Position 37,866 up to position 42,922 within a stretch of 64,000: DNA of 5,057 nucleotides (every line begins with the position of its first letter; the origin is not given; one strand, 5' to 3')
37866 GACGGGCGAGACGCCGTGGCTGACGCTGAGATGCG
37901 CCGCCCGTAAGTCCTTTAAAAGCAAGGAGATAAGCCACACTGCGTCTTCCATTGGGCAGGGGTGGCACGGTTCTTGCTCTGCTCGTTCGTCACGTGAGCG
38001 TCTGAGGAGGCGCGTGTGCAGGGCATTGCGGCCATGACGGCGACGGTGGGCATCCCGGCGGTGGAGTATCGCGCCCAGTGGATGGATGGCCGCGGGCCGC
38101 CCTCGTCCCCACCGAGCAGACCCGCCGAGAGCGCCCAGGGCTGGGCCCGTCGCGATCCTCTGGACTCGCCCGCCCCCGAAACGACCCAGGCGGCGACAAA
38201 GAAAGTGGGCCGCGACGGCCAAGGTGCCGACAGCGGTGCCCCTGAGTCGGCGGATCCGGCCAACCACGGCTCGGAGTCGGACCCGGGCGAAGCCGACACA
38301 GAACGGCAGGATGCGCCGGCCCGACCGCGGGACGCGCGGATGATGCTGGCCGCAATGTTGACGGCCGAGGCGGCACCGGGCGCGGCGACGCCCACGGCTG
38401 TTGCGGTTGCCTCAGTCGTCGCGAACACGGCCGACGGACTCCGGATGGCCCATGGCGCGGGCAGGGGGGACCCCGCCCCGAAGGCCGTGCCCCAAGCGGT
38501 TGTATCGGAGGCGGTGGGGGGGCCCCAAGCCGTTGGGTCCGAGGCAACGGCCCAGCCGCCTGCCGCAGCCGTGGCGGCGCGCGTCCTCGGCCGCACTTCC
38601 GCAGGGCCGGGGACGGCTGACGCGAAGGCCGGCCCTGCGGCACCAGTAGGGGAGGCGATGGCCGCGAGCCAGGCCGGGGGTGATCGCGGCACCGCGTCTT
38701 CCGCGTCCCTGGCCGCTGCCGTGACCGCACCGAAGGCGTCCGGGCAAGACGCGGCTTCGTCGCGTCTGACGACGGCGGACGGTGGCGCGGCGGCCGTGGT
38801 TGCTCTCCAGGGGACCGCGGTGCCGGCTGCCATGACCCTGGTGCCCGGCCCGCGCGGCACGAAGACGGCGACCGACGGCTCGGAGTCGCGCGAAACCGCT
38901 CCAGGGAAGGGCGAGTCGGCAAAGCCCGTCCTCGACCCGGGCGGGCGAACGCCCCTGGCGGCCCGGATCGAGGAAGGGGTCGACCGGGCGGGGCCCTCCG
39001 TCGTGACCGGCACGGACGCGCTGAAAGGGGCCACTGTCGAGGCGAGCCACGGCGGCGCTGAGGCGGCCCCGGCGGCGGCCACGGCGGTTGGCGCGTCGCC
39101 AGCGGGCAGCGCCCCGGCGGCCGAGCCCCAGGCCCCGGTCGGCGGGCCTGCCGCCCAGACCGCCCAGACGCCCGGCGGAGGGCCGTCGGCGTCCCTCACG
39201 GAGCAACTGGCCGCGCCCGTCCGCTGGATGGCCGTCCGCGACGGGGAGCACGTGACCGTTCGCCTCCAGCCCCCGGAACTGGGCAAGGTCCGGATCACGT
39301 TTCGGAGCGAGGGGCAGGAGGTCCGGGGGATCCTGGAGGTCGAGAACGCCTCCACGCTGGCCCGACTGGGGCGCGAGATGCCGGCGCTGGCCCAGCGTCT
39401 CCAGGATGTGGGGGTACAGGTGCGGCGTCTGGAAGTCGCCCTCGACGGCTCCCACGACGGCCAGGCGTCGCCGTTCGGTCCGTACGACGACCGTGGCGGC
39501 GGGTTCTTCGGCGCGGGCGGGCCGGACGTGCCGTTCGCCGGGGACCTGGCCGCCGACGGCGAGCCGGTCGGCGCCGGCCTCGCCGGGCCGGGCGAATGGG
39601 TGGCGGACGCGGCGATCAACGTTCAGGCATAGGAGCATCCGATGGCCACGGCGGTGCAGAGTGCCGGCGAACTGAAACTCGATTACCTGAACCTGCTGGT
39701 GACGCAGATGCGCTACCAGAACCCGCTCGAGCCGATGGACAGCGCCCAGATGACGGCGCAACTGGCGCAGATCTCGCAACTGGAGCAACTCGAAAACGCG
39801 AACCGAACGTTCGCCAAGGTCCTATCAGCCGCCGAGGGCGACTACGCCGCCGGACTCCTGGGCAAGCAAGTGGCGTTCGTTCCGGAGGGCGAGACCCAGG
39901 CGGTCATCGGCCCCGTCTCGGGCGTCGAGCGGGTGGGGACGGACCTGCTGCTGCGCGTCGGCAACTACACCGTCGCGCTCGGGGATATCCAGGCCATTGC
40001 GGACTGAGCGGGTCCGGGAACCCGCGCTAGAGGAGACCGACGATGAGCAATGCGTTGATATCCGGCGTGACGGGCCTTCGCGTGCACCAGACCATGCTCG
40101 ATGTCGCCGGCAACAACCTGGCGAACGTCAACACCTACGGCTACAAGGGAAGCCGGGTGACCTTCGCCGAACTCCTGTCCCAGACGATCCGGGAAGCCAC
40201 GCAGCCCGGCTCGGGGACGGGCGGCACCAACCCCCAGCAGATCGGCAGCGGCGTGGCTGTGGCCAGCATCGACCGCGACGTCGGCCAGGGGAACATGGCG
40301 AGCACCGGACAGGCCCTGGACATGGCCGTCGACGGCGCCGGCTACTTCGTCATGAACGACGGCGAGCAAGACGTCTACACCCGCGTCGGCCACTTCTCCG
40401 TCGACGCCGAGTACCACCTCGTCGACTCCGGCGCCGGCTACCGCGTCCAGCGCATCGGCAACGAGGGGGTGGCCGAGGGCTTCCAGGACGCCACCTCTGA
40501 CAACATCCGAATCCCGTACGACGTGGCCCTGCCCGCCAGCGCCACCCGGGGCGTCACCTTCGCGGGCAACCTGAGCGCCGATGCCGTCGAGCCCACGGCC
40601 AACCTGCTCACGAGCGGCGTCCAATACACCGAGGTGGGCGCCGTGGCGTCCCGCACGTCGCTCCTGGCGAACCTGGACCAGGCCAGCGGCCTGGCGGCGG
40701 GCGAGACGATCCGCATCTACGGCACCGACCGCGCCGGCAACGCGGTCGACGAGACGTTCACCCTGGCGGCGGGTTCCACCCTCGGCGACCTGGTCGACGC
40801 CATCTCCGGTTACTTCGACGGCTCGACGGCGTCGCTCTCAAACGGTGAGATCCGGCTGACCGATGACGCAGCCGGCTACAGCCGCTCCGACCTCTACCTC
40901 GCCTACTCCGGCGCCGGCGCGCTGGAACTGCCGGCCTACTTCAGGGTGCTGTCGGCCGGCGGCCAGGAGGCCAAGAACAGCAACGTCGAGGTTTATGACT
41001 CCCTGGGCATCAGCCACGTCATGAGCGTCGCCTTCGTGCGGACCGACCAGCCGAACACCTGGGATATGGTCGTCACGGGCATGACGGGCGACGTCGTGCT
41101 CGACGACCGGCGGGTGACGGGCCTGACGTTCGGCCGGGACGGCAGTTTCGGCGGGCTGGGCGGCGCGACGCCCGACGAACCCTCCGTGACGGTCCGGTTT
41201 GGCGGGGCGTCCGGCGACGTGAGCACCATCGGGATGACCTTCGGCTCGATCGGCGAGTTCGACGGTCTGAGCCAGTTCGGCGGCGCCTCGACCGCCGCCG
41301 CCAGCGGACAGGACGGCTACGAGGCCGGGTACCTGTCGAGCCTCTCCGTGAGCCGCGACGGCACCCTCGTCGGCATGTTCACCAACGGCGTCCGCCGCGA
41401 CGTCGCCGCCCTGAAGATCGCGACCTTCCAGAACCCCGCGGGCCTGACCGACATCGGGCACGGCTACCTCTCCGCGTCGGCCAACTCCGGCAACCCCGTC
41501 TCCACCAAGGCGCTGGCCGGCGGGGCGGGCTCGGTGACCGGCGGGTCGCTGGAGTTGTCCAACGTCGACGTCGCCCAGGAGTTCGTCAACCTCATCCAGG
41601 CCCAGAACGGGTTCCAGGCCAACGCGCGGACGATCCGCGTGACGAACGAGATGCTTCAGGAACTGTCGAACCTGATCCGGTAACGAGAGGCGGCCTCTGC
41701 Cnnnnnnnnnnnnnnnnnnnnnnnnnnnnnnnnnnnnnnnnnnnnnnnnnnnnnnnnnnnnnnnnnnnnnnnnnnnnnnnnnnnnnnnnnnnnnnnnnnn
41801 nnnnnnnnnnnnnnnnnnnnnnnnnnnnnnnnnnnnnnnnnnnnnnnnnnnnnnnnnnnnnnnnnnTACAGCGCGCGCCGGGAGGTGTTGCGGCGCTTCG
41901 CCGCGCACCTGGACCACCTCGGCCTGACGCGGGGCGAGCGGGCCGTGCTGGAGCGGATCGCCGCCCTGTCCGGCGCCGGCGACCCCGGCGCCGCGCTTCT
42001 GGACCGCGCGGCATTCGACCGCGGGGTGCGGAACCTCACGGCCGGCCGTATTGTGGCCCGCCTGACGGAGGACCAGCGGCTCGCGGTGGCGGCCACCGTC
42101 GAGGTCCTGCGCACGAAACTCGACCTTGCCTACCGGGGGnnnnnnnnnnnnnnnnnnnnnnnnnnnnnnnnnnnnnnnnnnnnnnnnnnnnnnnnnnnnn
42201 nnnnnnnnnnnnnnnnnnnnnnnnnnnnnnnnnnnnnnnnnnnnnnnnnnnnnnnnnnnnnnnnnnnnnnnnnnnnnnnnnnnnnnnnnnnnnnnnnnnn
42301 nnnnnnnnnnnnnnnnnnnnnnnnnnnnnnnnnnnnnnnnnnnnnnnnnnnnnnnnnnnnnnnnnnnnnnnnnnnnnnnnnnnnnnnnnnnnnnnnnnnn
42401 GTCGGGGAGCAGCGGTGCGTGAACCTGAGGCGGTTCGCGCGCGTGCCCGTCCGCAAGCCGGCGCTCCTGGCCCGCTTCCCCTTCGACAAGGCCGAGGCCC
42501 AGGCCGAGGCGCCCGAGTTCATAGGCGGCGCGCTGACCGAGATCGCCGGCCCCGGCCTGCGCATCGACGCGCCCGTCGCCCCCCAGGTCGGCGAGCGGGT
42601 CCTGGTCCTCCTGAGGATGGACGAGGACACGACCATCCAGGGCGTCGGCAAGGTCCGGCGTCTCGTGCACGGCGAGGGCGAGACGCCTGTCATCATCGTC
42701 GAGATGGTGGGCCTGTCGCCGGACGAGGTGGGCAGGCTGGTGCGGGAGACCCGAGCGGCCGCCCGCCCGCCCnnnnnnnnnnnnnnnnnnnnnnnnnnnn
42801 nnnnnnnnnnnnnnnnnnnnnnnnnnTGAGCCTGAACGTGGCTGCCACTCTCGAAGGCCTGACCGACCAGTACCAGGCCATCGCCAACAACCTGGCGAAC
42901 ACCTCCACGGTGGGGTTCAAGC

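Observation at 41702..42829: Membrane-anchored PilZ-like protein translationally coupled between flgE and flgF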

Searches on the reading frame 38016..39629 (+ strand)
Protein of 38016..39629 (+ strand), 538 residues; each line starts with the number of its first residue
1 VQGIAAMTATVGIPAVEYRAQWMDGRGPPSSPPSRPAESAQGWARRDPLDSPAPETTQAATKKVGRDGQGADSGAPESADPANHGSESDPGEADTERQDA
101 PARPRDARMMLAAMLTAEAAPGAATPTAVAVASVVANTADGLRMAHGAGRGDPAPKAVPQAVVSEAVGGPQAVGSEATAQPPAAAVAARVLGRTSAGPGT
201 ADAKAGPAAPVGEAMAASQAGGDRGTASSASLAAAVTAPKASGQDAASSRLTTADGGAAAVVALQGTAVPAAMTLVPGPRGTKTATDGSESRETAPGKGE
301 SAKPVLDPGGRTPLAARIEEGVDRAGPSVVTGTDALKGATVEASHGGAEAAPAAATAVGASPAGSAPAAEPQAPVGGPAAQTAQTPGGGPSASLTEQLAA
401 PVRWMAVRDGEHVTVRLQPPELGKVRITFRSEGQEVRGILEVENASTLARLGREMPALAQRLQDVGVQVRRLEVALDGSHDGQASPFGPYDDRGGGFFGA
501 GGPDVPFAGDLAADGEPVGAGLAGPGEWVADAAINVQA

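Call 3: search_protein_families(library=pfam, proteins=[window:38016-39629:+], max_evalue=1)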
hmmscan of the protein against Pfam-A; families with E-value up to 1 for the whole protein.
window:38016-39629:+ (538 aa): 1 family
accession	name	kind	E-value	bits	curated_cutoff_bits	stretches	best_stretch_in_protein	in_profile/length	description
PF02120.21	Flg_hook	-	1.6e-14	53.9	29.8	1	403-481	5-83/85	Flagellar hook-length control protein FliK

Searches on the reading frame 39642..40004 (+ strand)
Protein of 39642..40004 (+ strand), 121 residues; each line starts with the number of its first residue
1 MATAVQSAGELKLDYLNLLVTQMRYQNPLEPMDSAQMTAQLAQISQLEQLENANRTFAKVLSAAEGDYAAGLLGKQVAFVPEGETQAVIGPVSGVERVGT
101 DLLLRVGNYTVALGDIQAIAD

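Call 3: search_protein_families(library=pfam, proteins=[window:39642-40004:+], max_evalue=1)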
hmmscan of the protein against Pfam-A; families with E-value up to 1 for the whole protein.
window:39642-40004:+ (121 aa): 2 families
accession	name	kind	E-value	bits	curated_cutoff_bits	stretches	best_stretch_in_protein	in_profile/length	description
PF03963.19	FlgD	-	1.4e-18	67.3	27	1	7-57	23-73/75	Flagellar hook capping protein - N-terminal region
PF13861.12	FLgD_tudor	-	0.092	13.4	26.9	1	69-117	6-58/58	FlgD Tudor-like domain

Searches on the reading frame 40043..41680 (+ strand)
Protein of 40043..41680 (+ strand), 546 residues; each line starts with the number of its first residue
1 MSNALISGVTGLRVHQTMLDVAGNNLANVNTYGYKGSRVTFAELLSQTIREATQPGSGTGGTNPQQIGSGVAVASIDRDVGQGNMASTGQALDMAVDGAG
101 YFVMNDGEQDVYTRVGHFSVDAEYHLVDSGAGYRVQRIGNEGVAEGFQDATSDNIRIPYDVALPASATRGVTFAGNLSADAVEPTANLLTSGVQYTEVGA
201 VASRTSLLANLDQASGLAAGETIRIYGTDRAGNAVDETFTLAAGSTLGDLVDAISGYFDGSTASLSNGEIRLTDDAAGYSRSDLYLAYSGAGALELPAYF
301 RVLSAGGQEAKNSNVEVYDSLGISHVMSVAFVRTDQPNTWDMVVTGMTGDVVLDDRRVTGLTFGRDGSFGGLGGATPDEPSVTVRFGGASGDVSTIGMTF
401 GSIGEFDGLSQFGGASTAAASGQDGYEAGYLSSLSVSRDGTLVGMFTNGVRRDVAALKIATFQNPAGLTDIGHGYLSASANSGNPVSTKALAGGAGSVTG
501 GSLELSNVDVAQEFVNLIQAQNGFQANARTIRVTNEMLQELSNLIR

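Call 3: search_protein_families(library=pfam, proteins=[window:40043-41680:+], max_evalue=1)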
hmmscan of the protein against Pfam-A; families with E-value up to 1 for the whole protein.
window:40043-41680:+ (546 aa): 5 families
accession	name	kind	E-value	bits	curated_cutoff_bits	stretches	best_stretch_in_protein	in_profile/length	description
PF06429.18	Flg_bbr_C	-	4e-15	55.5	23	1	501-544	3-46/46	Flagellar basal body rod FlgEFG protein C-terminal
PF07559.19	FlgE_D2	-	6.2e-14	53.1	22.7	1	310-426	21-142/142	Flagellar basal body protein FlaE D2 domain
PF22692.1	LlgE_F_G_D1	-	1.3e-08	35.3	27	1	95-161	1-51/64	Flagellar hook protein FlgE/F/G D1 domain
PF00460.25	Flg_bb_rod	-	3.9e-06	27.1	20.7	1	8-35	4-31/31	Flagella basal body rod protein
PF07196.18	Flagellin_IN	-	0.088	13.4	22.7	1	233-273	12-52/55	Flagellin hook IN motif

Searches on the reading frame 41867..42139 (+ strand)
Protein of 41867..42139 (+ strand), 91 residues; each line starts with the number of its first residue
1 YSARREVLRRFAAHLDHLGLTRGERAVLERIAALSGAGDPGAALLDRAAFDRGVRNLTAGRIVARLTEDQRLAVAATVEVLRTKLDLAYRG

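Call 69: predict_structure(alignment_id=A5)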
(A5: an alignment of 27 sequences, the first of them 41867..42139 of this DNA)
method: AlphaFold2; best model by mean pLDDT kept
length: 91 residues; sequences in the alignment: 27
mean_pLDDT: 82.4   pTM: 0.69
mean pLDDT of the five models: 82.4, 82.2, 81.0, 76.2, 75.6
residues with pLDDT >= 90: 28; 70-90: 46; 50-70: 17; < 50: 0
segments of 3 or more residues with pLDDT < 50: none
pLDDT, mean of each block of 10 residues (from residue 1): 62 72 86 87 85 92 90 91 79 54
secondary structure, 60 per line:
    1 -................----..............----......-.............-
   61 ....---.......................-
elements in order: H2-17 H22-35 H40-45 H47-59 H61-64 H68-90

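Call 72: fold_search(model_id=the predicted structure, library=pdb)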
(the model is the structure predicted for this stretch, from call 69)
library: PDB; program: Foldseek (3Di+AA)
matches with E <= 10: 15; with E <= 0.001: 0
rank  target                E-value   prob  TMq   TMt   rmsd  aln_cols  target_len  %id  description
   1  6p8t_C                4.8e+00  0.07  0.28  0.11   6.9        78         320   18  Acinetobacter baumannii tRNA synthetase in complex with compound 1 (released 2020-11-18)
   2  9drv_D                5.4e+00  0.10  0.36  0.13   6.5        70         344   17  Crystal structure of M. tuberculosis PheRS-tRNA complex bound to inhibitor D-004 (released 2025-02-12)
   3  2pmr                  6.4e+00  0.05  0.25  0.28   8.2        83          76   17  Crystal structure of a protein of unknown function from Methanobacterium thermoautotrophicum (released 2007-05-08)
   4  9rgy_A                7.2e+00  0.02  0.22  0.21  10.2       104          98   23  X-ray crystal structure of a de novo designed single-chain antiparallel 3-helix coiled-coil bundle, sc-apCC3-CW-0NTT (released 2025-09-03)
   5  7aoi_XM               7.7e+00  0.04  0.28  0.28  14.4        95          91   18  Trypanosoma brucei mitochondrial ribosome large subunit assembly intermediate (released 2020-12-02)
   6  5v8z_A                8.7e+00  0.07  0.33  0.31   5.9        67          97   18  Crystal structure of ERp29 D-domain in complex with the P-domain of calmegin (released 2017-06-21)
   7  9dtf_D                8.7e+00  0.06  0.34  0.12   7.3        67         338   21  Crystal structure of the complex of M. tuberculosis PheRS with cognate precursor tRNA and fragment DDD01008876 (released 2025-06-04)
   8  5v6h_E                8.7e+00  0.04  0.26  0.30   9.4        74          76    9  Crystal structure of Myosin VI in complex with GH2 domain of GIPC2 (released 2017-05-31)
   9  3uun_B                8.7e+00  0.04  0.32  0.27  14.0        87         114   16  Crystal Structure of N-terminal first spectrin repeat of dystrophin (released 2012-09-19)
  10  5svh_A                9.2e+00  0.04  0.29  0.31  12.0        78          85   14  Crystal structure of the KIX domain of CBP in complex with a MLL/c-Myb chimera (released 2018-05-09)
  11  9k7x_F                9.2e+00  0.04  0.31  0.32   8.7        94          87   13  Crystal structure of designed calcium-induced homotrimer C3-Ca1-DN*3-20 (released 2025-10-29)
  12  4mt8_B                9.2e+00  0.03  0.32  0.31  17.9        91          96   18  Structure of the ERS1 dimerization and histidine phosphotransfer domain from Arabidopsis thaliana (released 2014-10-01)
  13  7bqn_MODEL_1_A        9.2e+00  0.02  0.27  0.22  15.6       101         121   16  Solution NMR structure of fold-C Rei; de novo designed protein with an asymmetric all-alpha topology (released 2021-04-07)
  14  2gsc_A                9.8e+00  0.06  0.37  0.31   7.2       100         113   15  Crystal Structure of the Conserved Hypothetical Cytosolic Protein Xcc0516 from Xanthomonas campestris (released 2006-10-03)
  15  6cip_A                9.8e+00  0.03  0.28  0.04   8.8        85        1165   14  Pyruvate:ferredoxin oxidoreductase from Moorella thermoacetica with acetyl-TPP bound (released 2018-03-28)

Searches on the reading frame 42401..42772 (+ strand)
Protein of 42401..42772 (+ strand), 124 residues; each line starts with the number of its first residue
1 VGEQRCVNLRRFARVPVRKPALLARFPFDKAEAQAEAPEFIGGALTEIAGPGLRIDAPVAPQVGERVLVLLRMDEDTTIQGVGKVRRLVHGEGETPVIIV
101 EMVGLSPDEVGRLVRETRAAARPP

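Call 48: search_solved_structures(query=A4, max_evalue=10, show_alignments=5)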
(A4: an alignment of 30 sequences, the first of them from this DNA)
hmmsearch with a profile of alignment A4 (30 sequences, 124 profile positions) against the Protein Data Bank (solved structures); distinct sequences matched with E-value up to 10: 5.
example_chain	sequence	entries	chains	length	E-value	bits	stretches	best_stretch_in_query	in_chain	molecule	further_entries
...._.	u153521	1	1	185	0.025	17.5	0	85-117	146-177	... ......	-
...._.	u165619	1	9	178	0.98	12.4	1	40-65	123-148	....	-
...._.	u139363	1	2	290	1.2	12.2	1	62-118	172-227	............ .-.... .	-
7z5a_A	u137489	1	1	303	1.3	12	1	62-118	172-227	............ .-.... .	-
3w0f_A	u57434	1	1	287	1.7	11.6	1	62-118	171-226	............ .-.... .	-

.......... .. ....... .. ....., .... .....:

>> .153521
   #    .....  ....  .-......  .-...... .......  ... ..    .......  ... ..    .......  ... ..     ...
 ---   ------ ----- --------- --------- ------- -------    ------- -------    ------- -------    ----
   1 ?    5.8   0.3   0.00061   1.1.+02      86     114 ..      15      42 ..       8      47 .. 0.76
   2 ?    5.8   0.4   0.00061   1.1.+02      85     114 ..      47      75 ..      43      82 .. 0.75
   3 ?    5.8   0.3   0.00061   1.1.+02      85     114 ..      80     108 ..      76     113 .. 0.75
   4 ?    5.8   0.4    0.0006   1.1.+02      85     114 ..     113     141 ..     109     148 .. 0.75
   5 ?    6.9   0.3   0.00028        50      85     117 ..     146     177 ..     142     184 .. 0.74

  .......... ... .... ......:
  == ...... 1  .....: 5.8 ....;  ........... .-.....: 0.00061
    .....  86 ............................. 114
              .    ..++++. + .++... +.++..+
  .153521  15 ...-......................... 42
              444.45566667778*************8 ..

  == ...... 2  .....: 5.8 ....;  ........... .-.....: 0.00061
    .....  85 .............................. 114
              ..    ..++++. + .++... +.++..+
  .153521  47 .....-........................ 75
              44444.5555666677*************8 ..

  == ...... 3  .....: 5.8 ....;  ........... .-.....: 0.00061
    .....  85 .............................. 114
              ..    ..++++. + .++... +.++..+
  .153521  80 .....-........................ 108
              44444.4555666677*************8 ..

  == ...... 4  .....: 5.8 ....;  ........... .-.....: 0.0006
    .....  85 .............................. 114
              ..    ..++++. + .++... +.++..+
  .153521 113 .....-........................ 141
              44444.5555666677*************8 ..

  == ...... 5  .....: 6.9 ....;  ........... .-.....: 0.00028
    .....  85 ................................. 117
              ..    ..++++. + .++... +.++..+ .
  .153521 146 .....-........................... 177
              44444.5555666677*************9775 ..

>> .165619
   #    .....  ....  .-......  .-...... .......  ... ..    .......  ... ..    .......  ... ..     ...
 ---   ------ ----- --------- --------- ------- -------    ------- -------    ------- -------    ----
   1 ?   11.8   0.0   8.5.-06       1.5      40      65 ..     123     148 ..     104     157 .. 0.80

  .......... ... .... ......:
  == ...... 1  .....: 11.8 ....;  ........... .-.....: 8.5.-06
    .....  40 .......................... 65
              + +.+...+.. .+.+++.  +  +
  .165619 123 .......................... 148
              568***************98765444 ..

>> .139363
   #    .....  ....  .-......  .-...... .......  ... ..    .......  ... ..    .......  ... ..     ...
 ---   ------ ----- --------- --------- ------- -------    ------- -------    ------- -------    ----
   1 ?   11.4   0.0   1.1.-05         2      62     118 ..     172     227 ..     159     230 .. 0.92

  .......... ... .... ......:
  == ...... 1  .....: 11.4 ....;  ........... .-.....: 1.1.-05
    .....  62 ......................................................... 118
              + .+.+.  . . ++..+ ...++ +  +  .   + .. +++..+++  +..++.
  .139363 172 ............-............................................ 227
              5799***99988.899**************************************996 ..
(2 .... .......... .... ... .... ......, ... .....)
